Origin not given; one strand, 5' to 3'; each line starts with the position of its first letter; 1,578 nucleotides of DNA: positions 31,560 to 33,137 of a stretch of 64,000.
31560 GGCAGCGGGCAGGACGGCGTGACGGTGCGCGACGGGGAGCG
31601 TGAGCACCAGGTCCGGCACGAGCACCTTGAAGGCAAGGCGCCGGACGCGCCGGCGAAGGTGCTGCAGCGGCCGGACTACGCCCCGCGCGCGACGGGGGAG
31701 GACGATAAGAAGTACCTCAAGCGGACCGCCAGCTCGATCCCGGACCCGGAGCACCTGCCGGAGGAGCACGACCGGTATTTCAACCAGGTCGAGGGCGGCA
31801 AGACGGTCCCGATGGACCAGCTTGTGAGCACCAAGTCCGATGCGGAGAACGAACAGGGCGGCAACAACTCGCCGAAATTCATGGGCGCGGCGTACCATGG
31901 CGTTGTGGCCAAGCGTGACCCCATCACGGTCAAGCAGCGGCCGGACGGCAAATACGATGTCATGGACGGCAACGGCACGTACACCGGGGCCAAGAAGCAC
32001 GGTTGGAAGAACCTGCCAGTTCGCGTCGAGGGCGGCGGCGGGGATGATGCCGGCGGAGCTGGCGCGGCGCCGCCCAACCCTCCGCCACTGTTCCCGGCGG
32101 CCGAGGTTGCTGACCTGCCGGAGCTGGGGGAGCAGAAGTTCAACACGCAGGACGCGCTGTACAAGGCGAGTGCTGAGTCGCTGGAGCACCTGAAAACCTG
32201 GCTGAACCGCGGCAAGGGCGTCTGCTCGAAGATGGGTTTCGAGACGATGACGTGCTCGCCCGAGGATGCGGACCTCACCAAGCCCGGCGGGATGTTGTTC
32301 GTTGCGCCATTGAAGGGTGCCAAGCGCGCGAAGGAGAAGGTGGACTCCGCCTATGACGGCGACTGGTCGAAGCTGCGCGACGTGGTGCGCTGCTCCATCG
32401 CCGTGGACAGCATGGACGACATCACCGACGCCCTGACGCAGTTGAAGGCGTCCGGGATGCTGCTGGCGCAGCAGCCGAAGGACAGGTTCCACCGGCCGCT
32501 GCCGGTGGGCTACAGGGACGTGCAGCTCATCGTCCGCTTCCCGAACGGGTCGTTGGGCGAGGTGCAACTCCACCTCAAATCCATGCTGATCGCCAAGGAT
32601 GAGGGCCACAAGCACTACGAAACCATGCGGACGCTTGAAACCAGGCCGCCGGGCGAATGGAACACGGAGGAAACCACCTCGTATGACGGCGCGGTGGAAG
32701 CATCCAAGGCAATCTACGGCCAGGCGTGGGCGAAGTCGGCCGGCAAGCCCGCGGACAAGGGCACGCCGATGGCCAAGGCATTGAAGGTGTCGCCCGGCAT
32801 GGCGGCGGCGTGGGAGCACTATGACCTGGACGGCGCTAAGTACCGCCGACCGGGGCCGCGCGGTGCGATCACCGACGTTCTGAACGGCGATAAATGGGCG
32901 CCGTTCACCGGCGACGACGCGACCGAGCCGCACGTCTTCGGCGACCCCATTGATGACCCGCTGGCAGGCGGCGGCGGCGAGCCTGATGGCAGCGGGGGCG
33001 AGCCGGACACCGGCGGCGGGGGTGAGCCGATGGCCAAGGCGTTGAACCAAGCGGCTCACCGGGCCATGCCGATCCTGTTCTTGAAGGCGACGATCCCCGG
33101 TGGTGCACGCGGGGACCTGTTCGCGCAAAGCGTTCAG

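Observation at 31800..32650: ParB/Srx-like and RelA/SpoT-like (alarmone-synthetase/toxSAS-type) domains inside the 1304-aa protein next to the portal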

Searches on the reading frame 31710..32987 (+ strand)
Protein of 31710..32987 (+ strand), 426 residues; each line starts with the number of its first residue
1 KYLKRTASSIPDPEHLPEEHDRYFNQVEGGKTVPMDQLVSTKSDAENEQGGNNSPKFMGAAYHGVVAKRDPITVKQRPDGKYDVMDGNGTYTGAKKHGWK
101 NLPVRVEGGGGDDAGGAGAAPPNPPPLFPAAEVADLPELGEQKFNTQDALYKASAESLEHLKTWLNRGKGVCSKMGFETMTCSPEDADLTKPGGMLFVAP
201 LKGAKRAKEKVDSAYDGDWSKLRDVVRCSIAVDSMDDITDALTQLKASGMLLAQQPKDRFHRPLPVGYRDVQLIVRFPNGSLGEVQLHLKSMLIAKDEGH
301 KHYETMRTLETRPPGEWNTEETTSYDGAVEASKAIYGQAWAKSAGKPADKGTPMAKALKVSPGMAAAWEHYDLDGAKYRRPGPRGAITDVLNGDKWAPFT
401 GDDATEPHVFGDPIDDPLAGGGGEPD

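Call 7: search_protein_families(library=pfam, proteins=[window:31710-32762:+], max_evalue=10)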
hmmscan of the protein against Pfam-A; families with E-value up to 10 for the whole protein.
window:31710-32762:+ (351 aa): 4 families
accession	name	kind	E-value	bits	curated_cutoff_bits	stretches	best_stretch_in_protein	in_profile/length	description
PF04607.23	RelA_SpoT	-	0.00014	22.5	27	1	206-302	8-104/113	Region found in RelA / SpoT proteins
PF02195.25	ParB_N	-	0.022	15.2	26.3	1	70-106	41-77/95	ParB N-terminal domain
PF04229.20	GrpB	-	0.15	12.7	25.5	1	228-307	48-131/159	GrpB protein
PF14276.11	DUF4363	-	0.29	11.6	27.5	1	206-247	32-72/107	Domain of unknown function (DUF4363)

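Call 8: search_protein_families(library=ncbifam, proteins=[window:31710-32762:+], max_evalue=10)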
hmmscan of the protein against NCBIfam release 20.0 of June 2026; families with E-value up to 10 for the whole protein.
window:31710-32762:+ (351 aa): 4 families
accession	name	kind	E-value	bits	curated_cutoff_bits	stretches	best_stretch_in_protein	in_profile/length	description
NF033589.0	staphy_B_SbnI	equivalog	0.098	12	350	1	69-106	41-78/254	bifunctional transcriptional regulator/O-phospho-L-serine synthase SbnI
TIGR00180.1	parB_part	domain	0.2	11.4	58.45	1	70-105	43-80/186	ParB/RepB/Spo0J family partition protein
TIGR04285.1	nucleoid_noc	exception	0.24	10.7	315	1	70-107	40-76/255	nucleoid occlusion protein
NF008124.0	PRK10872.1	equivalog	0.27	9.7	728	1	220-293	271-344/744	GTP diphosphokinase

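Call 10: search_solved_structures(query=window:31710-32762:+, max_evalue=10, show_alignments=3)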
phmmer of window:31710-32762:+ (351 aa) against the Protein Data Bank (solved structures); distinct sequences matched with E-value up to 10: 9.
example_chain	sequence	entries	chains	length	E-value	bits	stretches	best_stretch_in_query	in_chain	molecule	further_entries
6ox6_A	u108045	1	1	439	5.5e-08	35.8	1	186-298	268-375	Tas1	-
3l9d_A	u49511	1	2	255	0.037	16.6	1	221-284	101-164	Putative GTP pyrophosphokinase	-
5o35_C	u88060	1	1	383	0.097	15.2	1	96-137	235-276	Complement factor H,Complement factor H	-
6fgk_A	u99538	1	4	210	0.55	12.8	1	222-286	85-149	GTP pyrophosphokinase YwaC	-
5uje_A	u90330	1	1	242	0.99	11.9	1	69-105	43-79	SbnI protein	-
7ng0_A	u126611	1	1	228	1.3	11.5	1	63-114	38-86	Nucleoid occlusion protein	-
5o32_C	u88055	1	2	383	1.3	11.5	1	96-137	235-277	Complement factor H,Complement factor H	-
7nfu_A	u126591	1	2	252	1.5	11.3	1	63-113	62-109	Nucleoid occlusion protein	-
9lmo_R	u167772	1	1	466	1.7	11.1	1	197-259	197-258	G-protein coupled receptor 4,Soluble cytochrome b562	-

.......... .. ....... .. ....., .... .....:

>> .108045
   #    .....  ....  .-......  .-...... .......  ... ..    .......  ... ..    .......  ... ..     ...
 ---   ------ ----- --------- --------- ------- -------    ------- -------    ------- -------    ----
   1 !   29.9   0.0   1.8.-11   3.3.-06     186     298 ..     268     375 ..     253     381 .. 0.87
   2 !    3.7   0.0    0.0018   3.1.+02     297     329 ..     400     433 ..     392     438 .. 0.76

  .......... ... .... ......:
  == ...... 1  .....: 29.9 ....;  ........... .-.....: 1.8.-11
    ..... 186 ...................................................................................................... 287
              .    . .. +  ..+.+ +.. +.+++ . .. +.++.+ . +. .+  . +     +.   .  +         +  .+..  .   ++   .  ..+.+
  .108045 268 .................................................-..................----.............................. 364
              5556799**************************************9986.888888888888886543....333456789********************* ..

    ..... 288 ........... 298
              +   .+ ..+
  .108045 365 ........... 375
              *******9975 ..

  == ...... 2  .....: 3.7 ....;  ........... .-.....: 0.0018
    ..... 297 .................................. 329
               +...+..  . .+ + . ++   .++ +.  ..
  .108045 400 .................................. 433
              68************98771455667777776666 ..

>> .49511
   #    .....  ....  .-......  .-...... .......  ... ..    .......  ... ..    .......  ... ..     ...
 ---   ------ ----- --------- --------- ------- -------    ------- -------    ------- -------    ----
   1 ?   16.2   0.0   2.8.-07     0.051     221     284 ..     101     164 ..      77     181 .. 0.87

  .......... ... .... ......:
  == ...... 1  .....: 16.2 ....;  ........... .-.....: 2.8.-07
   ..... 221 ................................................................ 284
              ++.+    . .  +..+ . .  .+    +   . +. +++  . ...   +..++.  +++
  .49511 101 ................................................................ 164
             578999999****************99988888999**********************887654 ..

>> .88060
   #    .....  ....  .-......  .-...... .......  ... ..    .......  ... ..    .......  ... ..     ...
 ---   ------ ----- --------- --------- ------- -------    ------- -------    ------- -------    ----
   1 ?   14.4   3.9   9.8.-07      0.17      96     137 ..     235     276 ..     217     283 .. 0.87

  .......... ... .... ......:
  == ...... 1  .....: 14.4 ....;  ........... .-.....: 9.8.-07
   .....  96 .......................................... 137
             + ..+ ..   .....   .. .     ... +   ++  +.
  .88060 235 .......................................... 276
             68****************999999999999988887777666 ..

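Call 12: find_homologous_proteins(query=window:31710-32762:+, max_evalue=0.001)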
Query window:31710-32762:+ (351 aa): 104 proteins with E <= 0.001 among 3459 candidates.
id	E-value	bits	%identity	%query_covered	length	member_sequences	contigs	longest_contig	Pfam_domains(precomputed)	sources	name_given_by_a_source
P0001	3.6e-101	357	51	96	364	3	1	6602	-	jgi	-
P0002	4.6e-98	347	50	98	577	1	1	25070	-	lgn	-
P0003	1.9e-95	338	49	98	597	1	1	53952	-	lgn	-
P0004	7.8e-95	336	48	97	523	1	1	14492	-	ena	-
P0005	1.8e-92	329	48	97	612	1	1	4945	-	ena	-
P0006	5.5e-91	324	48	97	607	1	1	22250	-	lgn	-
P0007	1.1e-89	319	47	97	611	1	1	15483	-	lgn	-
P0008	1.9e-86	309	43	99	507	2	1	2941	PF04607.24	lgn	-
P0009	1.4e-84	303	45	97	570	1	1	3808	-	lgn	-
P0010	1.5e-83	299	43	97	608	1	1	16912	-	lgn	-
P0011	2.4e-83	299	42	98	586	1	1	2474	-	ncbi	-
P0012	2.9e-83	298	47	97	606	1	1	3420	-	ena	-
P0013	5.6e-83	297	43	99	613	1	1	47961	PF04607.24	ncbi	-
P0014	1.1e-79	286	43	99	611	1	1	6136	-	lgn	-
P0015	1.1e-78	283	44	97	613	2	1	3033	-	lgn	-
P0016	1.4e-78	283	55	65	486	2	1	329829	-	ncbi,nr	ncbi:MAG: hypothetical protein GC191_09060 [Azospirillum sp.]|nr:hypothetical protein [Azospirillum 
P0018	3.1e-76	275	43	97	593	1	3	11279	PF04607.24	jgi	jgi:hypothetical protein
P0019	1.6e-74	270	42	97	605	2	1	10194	PF04607.24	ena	-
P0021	6.3e-69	251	48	75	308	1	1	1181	PF04607.24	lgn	-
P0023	8.1e-69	251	41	95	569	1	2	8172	PF04607.24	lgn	-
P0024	1.1e-68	250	41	95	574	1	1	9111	PF04607.24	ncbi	-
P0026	9.3e-66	241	40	94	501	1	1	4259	PF04607.24,PF11287.14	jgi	jgi:hypothetical protein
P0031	1.3e-61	227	64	44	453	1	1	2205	PF04607.24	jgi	jgi:hypothetical protein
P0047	3.9e-51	193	44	64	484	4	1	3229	PF04607.24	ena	-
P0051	1.6e-49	187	44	62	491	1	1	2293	PF04607.24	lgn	-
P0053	8.4e-49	185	44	61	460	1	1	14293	PF04607.24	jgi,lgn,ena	-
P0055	8.2e-48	182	42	66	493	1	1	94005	PF04607.24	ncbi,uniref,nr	ncbi:hypothetical protein [Bordetella phage vB_BbrM_PHB04]|uniref:RelA/SpoT domain-containing protei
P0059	3.0e-47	180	43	70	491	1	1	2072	PF04607.24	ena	-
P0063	7.8e-47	178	38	91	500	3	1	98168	PF04607.24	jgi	jgi:hypothetical protein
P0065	3.3e-46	176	46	62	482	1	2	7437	PF04607.24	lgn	-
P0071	7.9e-45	172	44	63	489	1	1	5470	PF04607.24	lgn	-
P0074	1.9e-44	171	47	54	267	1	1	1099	PF04607.24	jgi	jgi:hypothetical protein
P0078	4.5e-44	169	41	65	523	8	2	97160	PF04607.24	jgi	jgi:hypothetical protein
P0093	3.9e-38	150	40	61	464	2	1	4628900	-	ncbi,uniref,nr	ncbi:hypothetical protein SAMN02949497_1237 [Methylomagnum ishizawai]|uniref:RelA/SpoT domain-contai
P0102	2.4e-30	124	36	66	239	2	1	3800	PF04607.24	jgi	jgi:hypothetical protein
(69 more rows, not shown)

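Call 14: search_solved_structures(query=A1, max_evalue=1, show_alignments=4)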
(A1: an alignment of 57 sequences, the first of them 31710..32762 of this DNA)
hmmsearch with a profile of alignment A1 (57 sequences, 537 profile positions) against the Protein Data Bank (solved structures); distinct sequences matched with E-value up to 1: 6.
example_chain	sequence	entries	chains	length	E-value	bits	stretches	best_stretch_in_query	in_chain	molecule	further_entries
6ox6_A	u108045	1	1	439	2.2e-14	56.6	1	327-443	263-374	Tas1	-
8vx3_A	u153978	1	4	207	0.011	18.1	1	412-472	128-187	SaSAS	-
5iqr_8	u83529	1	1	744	0.21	13.8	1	403-439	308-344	GTP pyrophosphokinase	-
5kps_A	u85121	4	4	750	0.21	13.8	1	403-439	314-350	GTP pyrophosphokinase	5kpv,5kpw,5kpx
5l3p_z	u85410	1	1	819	0.25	13.6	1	403-439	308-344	GTP pyrophosphokinase,GTP pyrophosphokinase,GTP pyrophosphokinase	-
6fgk_A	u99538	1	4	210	0.25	13.6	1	370-424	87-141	GTP pyrophosphokinase YwaC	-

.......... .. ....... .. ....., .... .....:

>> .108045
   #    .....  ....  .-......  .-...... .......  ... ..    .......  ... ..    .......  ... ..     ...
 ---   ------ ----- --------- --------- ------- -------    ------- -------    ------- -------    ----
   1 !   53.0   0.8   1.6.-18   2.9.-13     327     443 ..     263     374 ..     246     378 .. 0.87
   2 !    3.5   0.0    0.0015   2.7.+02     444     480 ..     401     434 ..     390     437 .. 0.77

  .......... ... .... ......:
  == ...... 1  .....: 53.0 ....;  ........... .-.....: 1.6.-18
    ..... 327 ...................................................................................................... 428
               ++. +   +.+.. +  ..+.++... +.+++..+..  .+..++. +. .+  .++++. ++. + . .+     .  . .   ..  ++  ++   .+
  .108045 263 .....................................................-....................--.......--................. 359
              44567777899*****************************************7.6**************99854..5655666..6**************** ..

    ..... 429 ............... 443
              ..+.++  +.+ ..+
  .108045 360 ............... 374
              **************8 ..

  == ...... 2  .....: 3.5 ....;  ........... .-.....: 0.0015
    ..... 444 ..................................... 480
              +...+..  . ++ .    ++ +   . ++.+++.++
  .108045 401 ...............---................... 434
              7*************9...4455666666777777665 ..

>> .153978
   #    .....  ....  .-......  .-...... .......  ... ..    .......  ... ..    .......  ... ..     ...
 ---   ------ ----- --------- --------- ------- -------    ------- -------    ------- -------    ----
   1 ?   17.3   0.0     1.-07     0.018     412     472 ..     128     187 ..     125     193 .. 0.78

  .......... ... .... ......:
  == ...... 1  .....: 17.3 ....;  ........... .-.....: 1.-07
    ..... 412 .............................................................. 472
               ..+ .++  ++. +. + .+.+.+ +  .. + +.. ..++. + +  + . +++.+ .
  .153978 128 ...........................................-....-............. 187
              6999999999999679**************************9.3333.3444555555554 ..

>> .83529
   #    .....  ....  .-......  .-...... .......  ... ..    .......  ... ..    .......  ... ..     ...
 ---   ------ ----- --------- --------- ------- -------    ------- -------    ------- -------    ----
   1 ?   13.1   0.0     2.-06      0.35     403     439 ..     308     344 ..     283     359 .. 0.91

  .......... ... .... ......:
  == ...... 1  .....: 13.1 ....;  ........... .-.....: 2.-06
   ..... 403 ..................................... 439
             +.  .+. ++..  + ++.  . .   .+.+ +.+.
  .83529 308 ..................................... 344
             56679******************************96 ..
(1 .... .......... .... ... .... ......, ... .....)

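Call 15: search_protein_families(library=pfam, alignment_id=A1, max_evalue=0.01)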
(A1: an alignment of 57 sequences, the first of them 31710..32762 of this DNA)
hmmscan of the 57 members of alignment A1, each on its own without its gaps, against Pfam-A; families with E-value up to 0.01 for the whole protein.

A. member 1, window:31710-32762:+ (351 aa): 1 family
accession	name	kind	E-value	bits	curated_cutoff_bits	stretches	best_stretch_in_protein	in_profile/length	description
PF04607.23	RelA_SpoT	-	0.00014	22.5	27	1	206-302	8-104/113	Region found in RelA / SpoT proteins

B. families by the number of members that match (of 57 scanned): 6 families
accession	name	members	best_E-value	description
PF04607.23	RelA_SpoT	41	8.1e-08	Region found in RelA / SpoT proteins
PF04229.20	GrpB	2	0.0055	GrpB protein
PF00293.34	NUDIX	1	1.2e-21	NUDIX domain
PF10307.15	HAD_SAK_1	1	2.8e-10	HAD domain family 1 in Swiss Army Knife RNA repair proteins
PF11287.13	DUF3088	1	1.1e-05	Protein of unknown function (DUF3088)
PF25397.1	DUF7887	1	0.0093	Domain of unknown function (DUF7887)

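Call 26: predict_structure(alignment_id=A1)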
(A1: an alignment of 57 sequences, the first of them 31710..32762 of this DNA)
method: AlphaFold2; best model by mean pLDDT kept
length: 351 residues; sequences in the alignment: 57
mean_pLDDT: 92.9   pTM: 0.69
mean pLDDT of the five models: 92.9, 92.5, 92.1, 92.2, 91.9
residues with pLDDT >= 90: 303; 70-90: 28; 50-70: 12; < 50: 8
segments of 3 or more residues with pLDDT < 50: 110-116
pLDDT, mean of each block of 10 residues (from residue 1): 71 95 91 97 89 90 93 96 96 96 85 54 94 97 98 98 96 98 97 98 98 98 98 97 98 98 93 98 98 96 96 95 95 94 75 40
secondary structure, 60 per line:
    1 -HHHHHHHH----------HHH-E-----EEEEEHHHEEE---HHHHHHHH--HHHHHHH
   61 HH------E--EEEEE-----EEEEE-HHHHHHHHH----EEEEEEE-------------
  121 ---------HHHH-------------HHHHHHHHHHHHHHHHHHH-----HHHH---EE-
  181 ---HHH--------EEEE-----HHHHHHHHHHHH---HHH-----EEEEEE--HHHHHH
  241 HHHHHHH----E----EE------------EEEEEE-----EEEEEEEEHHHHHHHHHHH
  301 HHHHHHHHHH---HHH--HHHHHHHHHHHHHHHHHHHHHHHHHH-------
elements in order: H2-9 E30-34 E38-40 H44-51 H54-62 E72-76 E82-86 H88-96 E101-107 H130-133 H147-165 H171-174 E195-198 H204-215 E227-232 H235-247 E271-276 E282-289 H290-310 H319-344

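Call 30: fold_search(model_id=the predicted structure, library=pdb)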
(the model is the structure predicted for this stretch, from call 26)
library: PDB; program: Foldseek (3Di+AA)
matches with E <= 10: 853; with E <= 0.001: 54
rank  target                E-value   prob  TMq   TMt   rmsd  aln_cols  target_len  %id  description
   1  6ox6_A                7.4e-08  1.00  0.40  0.69   3.8       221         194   22  Crystal structure of the complex between the Type VI effector Tas1 and its immunity protein (released 2019-09-18)
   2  2be3_A                7.4e-06  1.00  0.32  0.50   6.3       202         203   17  Structure of a GTP Pyrophosphokinase Family Protein from Streptococcus pneumoniae (released 2005-12-06)
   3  3l9d_B                8.8e-06  1.00  0.31  0.50   6.6       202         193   17  The Crystal Structure of smu.1046c from Streptococcus mutans UA159 (released 2011-01-12)
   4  8vx3_B                1.1e-05  1.00  0.38  0.62   5.7       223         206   16  Structure of an exported small alarmone synthetase from Streptomyces albidoflavus (released 2025-02-05)
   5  3l9d_A                1.1e-05  1.00  0.30  0.49   7.3       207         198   17  The Crystal Structure of smu.1046c from Streptococcus mutans UA159 (released 2011-01-12)
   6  8vx3_A                1.3e-05  1.00  0.38  0.60   6.3       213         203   18  Structure of an exported small alarmone synthetase from Streptomyces albidoflavus (released 2025-02-05)
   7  5ded_E                1.3e-05  1.00  0.27  0.45   8.2       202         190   15  Crystal structure of the small alarmone synthethase 1 from Bacillus subtilis bound to its product pppGpp (released 2015-10-28)
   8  5ded_G                2.4e-05  1.00  0.34  0.57   6.4       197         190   18  Crystal structure of the small alarmone synthethase 1 from Bacillus subtilis bound to its product pppGpp (released 2015-10-28)
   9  7oiw_A                2.9e-05  1.00  0.26  0.27   7.7       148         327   16  Structure of S. aureus Rel catalytic domains in complex with pppGpp (released 2022-06-01)
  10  7oiw_B                3.4e-05  1.00  0.26  0.27   7.6       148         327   16  Structure of S. aureus Rel catalytic domains in complex with pppGpp (released 2022-06-01)
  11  8vx3_C                4.3e-05  1.00  0.38  0.62   5.8       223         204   16  Structure of an exported small alarmone synthetase from Streptomyces albidoflavus (released 2025-02-05)
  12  5ded_A                4.6e-05  1.00  0.29  0.48   7.1       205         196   16  Crystal structure of the small alarmone synthethase 1 from Bacillus subtilis bound to its product pppGpp (released 2015-10-28)
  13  5xnx_A                4.9e-05  1.00  0.31  0.33  10.0       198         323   17  Crystallographic structure of the enzymatically active N-terminal domain of the Rel protein from Mycobacterium tubercu (released 2017-07-19)
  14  6fgk_D                5.5e-05  1.00  0.29  0.49   6.9       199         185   16  Crystal structure of the small alarmone synthethase 2 from Bacillus subtilis (released 2018-02-07)
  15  6fgk_B                6.2e-05  1.00  0.32  0.53   6.6       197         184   17  Crystal structure of the small alarmone synthethase 2 from Bacillus subtilis (released 2018-02-07)
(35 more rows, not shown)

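Call 42: find_encoding_contigs(protein=P0003, flank=8000, max_places=2)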
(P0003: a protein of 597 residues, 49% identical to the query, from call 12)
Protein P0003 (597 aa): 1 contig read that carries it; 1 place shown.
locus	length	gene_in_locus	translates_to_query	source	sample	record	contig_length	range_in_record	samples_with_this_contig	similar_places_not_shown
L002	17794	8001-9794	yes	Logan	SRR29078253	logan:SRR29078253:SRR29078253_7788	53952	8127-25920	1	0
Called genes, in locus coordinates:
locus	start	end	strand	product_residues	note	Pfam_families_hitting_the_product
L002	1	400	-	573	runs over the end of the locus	PF01935:DUF87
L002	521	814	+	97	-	-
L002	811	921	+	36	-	-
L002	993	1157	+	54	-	-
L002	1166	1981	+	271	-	PF14220:DUF4329 (weak)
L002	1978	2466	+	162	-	-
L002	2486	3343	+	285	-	-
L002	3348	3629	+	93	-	-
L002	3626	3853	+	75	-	-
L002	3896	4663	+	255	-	-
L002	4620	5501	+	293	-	PF01764:Lipase_3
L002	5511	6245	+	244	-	-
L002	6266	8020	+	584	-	PF04860:Phage_portal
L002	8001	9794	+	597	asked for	-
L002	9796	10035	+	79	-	-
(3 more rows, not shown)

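Call 46: find_related_loci(query=A1, collection=viral_contigs, flank=10000)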
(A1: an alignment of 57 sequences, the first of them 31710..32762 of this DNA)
Query A1 (351 aa) in viral_contigs; peptide patterns used: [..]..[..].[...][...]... (x = any residue, [..] = any of these).
89 stretches matched a pattern; 50 encode a relative of the query (tblastn E <= 1e-3); 50 distinct loci.
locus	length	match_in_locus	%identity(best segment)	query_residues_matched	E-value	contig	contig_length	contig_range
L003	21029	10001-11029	51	2-346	2e-106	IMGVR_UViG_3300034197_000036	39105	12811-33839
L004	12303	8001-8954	44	2-345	9e-91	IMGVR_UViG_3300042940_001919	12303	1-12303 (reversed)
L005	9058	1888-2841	44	2-345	8e-91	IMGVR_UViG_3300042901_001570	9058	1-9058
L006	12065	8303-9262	47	2-312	1e-88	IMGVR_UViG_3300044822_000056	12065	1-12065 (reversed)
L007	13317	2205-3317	45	2-350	2e-88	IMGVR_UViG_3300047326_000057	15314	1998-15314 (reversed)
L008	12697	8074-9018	41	2-342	2e-86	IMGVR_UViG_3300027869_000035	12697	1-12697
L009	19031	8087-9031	41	2-342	2e-86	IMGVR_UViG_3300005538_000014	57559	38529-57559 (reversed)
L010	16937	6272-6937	59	127-351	3e-85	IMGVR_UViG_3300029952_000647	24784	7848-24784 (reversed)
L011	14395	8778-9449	51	121-345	5e-68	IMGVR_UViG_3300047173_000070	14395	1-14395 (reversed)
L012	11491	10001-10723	46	107-343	2e-62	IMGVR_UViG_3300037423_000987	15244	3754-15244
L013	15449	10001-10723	46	107-343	2e-62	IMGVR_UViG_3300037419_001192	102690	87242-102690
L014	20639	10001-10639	48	136-346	4e-61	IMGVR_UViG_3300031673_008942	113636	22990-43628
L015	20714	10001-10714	44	120-346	5e-59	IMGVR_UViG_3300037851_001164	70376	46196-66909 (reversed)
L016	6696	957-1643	44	121-345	1e-53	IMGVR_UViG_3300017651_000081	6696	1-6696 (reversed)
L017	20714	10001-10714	43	113-345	2e-53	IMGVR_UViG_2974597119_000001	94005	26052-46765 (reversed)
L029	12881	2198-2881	41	127-350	3e-50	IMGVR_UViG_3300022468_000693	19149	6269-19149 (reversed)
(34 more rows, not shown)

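Call 53: search_protein_families(library=pfam, proteins=[L029:2953-3171:+, L013:10980-11507:+], max_evalue=1)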
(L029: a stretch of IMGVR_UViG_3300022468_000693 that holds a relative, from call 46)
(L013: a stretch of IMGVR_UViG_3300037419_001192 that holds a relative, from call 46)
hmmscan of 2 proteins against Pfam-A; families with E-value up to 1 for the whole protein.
L029:2953-3171:+ (73 aa): 0 families

L013:10980-11507:+ (176 aa): 2 families
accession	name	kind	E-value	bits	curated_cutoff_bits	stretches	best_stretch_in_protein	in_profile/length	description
PF13328.12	HD_4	-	3.3e-18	66.3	27.2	1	8-136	2-132/156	HD domain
PF01966.28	HD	-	0.00012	22.8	22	1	27-90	1-75/116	HD domain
